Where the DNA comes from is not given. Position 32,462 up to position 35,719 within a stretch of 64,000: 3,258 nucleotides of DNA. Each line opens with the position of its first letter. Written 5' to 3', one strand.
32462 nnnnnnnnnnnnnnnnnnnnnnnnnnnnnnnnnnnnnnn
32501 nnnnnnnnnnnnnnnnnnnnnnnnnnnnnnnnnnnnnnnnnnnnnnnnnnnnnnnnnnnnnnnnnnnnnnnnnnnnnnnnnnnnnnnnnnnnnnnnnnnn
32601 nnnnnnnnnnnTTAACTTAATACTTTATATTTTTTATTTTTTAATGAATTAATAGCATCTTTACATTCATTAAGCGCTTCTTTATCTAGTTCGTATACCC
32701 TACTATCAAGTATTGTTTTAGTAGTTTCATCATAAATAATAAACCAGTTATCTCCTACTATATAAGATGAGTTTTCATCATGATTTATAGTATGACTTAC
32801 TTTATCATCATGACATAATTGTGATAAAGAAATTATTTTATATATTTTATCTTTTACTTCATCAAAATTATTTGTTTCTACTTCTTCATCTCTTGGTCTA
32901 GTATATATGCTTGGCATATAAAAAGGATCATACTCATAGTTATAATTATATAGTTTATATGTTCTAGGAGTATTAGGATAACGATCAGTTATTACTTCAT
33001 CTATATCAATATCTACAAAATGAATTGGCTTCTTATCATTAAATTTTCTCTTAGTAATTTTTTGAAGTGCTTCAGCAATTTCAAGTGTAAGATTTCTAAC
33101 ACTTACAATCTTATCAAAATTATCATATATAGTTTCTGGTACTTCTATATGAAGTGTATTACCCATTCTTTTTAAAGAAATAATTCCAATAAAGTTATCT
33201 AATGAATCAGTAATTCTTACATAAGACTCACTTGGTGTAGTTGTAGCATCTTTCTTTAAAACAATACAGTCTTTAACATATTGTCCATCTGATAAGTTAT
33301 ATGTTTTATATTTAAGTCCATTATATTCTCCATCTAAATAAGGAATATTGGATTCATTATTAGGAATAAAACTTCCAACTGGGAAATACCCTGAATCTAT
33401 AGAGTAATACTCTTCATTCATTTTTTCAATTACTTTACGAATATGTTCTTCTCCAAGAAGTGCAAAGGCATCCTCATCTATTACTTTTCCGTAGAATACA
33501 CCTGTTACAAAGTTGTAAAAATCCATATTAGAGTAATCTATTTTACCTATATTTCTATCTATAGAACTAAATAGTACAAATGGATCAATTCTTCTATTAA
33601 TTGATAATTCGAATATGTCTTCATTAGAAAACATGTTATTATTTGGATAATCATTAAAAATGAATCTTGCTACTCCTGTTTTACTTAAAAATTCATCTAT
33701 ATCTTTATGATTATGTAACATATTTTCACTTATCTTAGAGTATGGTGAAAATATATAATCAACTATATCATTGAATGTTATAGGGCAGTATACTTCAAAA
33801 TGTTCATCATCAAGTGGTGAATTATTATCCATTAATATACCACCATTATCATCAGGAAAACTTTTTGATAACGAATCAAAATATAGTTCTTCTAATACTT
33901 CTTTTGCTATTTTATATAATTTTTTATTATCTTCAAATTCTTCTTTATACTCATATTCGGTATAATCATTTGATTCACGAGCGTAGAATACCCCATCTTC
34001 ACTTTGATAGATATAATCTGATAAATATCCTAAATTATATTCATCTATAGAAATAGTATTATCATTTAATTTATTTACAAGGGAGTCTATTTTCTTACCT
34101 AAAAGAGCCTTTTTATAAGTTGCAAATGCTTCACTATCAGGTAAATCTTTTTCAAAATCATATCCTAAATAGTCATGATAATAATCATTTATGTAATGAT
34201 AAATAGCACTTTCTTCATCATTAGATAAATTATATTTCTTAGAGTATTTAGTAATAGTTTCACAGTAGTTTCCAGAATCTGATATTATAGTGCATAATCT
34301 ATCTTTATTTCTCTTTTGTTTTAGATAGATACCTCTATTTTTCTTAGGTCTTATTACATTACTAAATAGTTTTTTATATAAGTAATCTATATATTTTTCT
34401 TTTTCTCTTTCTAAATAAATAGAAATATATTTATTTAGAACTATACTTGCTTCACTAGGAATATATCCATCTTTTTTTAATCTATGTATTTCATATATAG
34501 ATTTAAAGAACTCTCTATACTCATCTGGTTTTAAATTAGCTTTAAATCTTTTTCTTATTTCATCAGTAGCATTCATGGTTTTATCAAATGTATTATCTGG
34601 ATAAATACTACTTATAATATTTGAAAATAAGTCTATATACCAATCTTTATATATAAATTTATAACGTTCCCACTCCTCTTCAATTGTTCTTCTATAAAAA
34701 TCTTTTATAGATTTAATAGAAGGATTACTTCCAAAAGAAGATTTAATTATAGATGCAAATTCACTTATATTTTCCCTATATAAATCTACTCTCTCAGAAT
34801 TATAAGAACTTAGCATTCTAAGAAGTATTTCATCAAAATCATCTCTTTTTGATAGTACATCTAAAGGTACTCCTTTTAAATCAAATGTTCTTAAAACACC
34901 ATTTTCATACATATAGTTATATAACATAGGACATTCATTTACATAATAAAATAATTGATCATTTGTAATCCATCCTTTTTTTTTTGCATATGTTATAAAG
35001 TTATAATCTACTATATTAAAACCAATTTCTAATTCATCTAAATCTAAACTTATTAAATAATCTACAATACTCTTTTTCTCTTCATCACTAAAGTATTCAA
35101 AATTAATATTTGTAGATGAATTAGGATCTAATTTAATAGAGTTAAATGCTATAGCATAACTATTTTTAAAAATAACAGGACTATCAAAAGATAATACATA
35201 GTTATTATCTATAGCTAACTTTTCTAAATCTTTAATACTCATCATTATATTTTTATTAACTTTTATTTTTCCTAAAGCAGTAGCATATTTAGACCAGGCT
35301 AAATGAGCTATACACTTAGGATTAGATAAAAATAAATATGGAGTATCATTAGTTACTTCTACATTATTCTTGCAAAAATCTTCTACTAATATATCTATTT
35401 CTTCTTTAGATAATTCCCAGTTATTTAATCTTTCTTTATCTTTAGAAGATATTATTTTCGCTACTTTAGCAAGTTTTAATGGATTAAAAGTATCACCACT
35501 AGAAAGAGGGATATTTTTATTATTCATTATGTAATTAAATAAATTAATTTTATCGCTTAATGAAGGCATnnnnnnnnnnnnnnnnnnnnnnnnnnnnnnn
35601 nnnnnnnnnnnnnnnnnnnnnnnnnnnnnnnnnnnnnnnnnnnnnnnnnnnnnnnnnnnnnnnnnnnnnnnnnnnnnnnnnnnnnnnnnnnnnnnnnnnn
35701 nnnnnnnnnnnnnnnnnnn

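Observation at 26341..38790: Tandemly duplicated two-gene module encoding about 1060-aa (B) and about 990-aa (A) cytoplasmic proteins of unknown family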

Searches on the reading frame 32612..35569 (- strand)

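Call 4: search_protein_families(library=pfam, proteins=[window:32612-35569:-], max_evalue=1)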
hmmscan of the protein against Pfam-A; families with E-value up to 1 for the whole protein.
window:32612-35569:- (985 aa): 1 family
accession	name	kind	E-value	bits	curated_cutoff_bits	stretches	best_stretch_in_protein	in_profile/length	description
PF23322.1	PPIase_AIP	-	0.064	13.9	27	1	406-445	27-66/155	AH receptor-interacting protein, N-terminal FKBP-type PPIase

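Call 5: search_protein_families(library=padloc, proteins=[window:32612-35569:-], max_evalue=1)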
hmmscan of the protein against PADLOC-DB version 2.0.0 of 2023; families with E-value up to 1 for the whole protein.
window:32612-35569:- (985 aa): 0 families

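Call 6: search_protein_families(library=ncbifam, proteins=[window:32612-35569:-], max_evalue=1)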
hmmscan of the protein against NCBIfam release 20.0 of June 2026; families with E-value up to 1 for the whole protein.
window:32612-35569:- (985 aa): 0 families

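Call 77: search_protein_families(library=phrogs, proteins=[window:32612-35569:-], max_evalue=0.1)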
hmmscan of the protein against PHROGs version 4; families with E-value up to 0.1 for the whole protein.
window:32612-35569:- (985 aa): 0 families
